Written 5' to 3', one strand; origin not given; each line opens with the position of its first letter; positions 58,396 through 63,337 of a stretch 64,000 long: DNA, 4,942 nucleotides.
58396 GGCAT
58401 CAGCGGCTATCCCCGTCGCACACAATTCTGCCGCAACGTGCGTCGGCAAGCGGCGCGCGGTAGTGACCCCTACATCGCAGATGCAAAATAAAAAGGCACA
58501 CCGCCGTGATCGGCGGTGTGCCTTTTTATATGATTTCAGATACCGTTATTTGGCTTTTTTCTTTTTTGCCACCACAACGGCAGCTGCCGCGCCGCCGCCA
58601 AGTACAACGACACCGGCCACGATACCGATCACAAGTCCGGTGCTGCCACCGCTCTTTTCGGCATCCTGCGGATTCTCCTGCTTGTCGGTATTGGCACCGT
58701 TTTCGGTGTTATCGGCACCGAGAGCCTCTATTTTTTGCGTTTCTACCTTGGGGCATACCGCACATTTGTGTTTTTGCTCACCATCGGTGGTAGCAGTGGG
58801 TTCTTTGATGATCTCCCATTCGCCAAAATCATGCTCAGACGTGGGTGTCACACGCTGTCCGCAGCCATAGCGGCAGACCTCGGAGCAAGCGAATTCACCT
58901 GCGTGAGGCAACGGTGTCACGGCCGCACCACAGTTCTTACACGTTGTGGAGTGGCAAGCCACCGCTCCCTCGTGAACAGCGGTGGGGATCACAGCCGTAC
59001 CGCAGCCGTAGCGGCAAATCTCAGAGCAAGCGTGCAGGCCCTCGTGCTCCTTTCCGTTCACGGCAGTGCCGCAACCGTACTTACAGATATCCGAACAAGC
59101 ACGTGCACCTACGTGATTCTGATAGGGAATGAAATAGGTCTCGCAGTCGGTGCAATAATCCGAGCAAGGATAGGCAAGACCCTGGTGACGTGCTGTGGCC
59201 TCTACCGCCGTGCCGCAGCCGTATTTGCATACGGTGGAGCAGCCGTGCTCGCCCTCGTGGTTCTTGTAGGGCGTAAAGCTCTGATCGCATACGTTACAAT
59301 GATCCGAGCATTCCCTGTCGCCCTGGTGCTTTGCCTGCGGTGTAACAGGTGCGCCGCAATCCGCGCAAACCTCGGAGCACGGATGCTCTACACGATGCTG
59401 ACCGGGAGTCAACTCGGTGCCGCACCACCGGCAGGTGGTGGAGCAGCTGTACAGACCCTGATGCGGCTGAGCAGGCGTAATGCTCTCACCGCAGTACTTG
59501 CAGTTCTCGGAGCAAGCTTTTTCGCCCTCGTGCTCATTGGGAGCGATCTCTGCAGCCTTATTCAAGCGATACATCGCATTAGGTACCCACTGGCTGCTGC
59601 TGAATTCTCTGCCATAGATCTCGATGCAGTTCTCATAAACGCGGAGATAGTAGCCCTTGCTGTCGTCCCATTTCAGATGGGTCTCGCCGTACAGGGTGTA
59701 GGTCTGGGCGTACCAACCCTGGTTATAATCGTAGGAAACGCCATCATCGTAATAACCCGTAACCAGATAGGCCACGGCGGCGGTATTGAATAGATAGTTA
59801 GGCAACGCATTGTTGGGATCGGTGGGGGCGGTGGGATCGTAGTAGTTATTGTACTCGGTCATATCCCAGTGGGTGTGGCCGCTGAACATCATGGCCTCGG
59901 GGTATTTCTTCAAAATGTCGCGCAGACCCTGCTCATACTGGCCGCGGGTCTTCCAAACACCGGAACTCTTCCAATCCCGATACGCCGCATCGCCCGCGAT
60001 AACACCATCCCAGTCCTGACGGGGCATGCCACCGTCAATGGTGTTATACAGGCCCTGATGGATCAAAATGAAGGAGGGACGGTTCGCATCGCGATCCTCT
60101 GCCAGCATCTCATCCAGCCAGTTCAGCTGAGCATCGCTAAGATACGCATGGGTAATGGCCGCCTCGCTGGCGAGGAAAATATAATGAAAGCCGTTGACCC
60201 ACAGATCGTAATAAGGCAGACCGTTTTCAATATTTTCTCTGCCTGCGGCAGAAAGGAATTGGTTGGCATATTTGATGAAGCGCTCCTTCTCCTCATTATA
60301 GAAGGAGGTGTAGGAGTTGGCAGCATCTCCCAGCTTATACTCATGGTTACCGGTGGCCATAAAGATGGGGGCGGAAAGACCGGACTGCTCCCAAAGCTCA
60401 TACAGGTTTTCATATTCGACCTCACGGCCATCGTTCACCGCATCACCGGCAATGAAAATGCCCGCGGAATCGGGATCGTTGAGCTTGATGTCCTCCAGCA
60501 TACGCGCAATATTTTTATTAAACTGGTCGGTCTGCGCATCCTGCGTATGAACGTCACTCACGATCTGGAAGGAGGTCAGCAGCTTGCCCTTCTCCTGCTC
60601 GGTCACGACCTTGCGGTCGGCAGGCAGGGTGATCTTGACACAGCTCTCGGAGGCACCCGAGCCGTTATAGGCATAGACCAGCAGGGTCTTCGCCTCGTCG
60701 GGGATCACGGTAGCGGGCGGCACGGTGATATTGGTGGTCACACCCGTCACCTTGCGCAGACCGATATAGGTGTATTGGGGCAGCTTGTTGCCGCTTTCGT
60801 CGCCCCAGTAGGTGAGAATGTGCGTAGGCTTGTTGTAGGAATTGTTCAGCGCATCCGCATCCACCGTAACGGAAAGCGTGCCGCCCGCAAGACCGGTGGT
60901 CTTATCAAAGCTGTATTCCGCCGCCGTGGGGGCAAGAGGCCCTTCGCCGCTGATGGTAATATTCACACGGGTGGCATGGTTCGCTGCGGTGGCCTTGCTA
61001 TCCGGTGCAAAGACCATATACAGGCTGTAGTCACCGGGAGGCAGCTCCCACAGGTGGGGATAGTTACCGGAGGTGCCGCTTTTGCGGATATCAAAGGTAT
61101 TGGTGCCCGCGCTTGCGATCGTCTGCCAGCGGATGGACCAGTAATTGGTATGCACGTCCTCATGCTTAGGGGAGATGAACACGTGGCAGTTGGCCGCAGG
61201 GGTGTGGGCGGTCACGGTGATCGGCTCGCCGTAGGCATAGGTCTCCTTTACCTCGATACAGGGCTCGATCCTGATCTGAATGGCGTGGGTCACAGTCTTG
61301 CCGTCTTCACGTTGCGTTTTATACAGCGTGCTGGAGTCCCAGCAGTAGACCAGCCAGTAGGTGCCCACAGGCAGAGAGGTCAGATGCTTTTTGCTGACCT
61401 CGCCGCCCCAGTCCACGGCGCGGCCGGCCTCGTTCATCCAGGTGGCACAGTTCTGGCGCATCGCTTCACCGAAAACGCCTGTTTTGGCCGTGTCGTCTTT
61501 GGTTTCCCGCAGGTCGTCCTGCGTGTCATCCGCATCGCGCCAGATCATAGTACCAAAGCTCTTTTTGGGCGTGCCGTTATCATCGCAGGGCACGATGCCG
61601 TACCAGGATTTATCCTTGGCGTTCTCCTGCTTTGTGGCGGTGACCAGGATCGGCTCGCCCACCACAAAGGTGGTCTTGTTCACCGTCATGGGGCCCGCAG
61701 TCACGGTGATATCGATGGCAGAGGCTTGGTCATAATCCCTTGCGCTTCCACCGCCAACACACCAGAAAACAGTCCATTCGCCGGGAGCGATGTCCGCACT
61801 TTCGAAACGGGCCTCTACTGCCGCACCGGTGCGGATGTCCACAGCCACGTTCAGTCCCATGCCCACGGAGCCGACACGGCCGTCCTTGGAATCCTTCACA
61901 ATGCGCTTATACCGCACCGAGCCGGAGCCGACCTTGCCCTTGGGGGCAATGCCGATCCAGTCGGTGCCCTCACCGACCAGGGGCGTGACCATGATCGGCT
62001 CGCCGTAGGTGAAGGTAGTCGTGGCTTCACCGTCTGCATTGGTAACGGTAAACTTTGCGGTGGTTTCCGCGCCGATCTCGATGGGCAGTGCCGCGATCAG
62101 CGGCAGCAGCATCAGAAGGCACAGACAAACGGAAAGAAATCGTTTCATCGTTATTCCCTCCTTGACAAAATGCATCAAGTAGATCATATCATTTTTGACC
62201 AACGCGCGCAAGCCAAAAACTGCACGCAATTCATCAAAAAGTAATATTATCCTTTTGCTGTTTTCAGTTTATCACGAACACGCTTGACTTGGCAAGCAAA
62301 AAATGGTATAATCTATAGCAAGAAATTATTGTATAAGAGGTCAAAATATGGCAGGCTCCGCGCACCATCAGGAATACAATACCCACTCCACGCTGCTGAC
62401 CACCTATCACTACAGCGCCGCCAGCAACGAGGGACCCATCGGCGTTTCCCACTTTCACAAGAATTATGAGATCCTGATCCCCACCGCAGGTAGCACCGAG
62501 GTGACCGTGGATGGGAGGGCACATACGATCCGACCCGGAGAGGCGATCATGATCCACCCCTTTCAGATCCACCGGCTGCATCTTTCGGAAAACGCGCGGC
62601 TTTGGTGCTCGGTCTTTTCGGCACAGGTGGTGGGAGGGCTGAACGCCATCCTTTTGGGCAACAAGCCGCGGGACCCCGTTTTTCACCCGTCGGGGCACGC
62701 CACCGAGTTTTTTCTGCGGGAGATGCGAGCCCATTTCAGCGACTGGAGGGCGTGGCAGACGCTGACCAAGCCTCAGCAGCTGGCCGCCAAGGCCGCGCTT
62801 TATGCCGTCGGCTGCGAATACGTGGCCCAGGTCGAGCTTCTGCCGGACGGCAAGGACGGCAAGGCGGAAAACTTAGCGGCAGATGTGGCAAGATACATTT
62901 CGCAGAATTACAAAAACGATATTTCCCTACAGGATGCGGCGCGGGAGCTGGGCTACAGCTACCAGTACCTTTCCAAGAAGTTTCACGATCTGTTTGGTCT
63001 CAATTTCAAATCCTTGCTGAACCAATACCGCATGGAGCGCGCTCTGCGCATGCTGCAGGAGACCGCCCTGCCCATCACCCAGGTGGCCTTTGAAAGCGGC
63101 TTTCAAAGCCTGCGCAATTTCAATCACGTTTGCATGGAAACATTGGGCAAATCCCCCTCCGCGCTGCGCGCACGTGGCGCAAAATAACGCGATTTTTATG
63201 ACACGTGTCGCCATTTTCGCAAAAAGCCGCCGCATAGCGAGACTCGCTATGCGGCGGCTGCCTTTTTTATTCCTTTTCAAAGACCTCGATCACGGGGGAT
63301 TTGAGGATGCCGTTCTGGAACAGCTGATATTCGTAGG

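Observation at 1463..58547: Strongly over-represented oligomer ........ (extended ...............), dispersed in genes and spacers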

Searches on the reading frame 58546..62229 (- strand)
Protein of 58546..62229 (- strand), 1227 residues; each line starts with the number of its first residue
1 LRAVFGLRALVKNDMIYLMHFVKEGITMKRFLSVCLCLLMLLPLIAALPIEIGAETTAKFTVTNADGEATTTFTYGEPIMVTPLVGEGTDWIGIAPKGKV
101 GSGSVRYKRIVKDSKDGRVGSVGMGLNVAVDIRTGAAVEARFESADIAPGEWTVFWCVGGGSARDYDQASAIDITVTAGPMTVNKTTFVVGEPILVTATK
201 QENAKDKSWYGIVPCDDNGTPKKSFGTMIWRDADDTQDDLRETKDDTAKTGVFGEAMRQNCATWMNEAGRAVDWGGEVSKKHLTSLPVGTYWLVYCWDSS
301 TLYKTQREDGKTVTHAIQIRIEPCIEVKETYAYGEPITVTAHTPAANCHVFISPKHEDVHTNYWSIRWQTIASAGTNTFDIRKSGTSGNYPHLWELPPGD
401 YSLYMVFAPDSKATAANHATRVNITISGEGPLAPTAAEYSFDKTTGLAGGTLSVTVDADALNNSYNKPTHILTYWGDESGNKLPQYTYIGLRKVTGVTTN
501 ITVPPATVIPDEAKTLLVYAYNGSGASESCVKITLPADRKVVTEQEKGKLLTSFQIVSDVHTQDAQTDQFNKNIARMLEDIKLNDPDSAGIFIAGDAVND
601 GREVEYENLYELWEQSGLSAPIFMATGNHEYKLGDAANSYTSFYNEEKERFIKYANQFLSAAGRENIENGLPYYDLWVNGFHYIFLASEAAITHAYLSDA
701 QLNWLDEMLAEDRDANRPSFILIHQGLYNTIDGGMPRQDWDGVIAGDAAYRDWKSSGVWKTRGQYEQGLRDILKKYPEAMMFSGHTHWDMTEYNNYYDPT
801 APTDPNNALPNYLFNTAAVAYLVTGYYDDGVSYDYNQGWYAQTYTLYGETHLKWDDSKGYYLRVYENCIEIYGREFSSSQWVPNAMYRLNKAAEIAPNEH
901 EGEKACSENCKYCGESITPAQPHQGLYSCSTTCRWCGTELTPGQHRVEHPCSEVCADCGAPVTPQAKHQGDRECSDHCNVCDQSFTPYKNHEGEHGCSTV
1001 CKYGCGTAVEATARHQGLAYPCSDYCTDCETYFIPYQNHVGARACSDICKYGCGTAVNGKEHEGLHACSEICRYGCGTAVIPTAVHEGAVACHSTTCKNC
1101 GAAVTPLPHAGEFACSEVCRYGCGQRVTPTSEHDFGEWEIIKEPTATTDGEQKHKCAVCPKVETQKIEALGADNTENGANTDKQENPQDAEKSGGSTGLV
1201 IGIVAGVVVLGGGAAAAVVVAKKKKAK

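Call 9: find_encoding_contigs(protein=window:58546-62229:-, flank=10000, max_places=2)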
Protein window:58546-62229:- (1227 aa): no gene with exactly this product is on record in the collection.

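Call 29: find_encoding_contigs(protein=window:58546-62148:-, flank=10000, max_places=3)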
Protein window:58546-62148:- (1200 aa): 20 contigs read that carry it; 3 places shown.
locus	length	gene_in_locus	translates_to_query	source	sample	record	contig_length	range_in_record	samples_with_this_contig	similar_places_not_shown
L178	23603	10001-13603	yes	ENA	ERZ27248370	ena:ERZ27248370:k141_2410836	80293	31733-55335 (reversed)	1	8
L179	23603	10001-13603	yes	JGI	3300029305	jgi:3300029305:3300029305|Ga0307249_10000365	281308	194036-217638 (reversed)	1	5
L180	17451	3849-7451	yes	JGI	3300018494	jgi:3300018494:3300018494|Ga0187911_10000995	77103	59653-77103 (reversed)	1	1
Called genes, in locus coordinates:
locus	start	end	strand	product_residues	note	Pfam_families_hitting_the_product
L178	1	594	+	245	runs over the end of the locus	PF01863:YgjP-like, PF10263:SprT-like (weak)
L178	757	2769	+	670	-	PF14871:GHL6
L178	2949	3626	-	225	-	PF07385:Lyx_isomer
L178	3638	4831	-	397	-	PF01120:Alpha_L_fucos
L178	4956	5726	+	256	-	PF12833:HTH_18, PF00165:HTH_AraC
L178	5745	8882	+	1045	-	PF17132:Glyco_hydro_106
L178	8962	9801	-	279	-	PF07883:Cupin_2 (weak), PF02311:AraC_binding, PF00165:HTH_AraC (faint), PF12833:HTH_18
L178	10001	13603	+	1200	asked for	PF00149:Metallophos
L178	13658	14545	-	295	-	PF00106:adh_short, PF08659:KR (weak), PF13561:adh_short_C2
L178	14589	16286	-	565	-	-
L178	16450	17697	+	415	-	PF01136:Peptidase_U32, PF16325:Peptidase_U32_C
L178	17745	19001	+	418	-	PF05496:RuvB_N, PF01078:Mg_chelatase (faint), PF14532:Sigma54_activ_2 (weak), PF00004:AAA, PF07726:AAA_3 (weak), PF16193:AAA_assoc_2, PF12002:MgsA_C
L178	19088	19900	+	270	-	PF02673:BacA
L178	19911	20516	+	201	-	PF13331:DUF4093 (weak)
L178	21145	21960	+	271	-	PF21088:MS_channel_1st (weak), PF00924:MS_channel_2nd, PF21082:MS_channel_3rd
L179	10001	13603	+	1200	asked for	PF00149:Metallophos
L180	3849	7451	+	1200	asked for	PF00149:Metallophos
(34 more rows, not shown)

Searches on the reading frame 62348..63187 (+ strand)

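Call 62: search_protein_families(library=pfam, proteins=[window:62348-63187:+], max_evalue=0.01)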
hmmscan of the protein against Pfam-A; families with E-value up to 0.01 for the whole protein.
window:62348-63187:+ (279 aa): 5 families
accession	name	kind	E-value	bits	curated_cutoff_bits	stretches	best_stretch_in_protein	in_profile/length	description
PF12833.13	HTH_18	-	1.4e-21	77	33.6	1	198-276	2-80/80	Helix-turn-helix domain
PF00165.29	HTH_AraC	-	2.7e-13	50.1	26.6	2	239-274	7-41/42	Bacterial regulatory helix-turn-helix proteins, AraC family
PF02311.25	AraC_binding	-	1.1e-07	32.1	21.1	1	35-85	19-71/135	AraC-like ligand binding domain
PF07883.17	Cupin_2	-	2.1e-06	27.8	27.2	1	31-81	10-60/70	Cupin domain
PF14525.12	AraC_binding_2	-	0.00035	20.8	27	1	33-109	49-118/173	AraC-binding-like domain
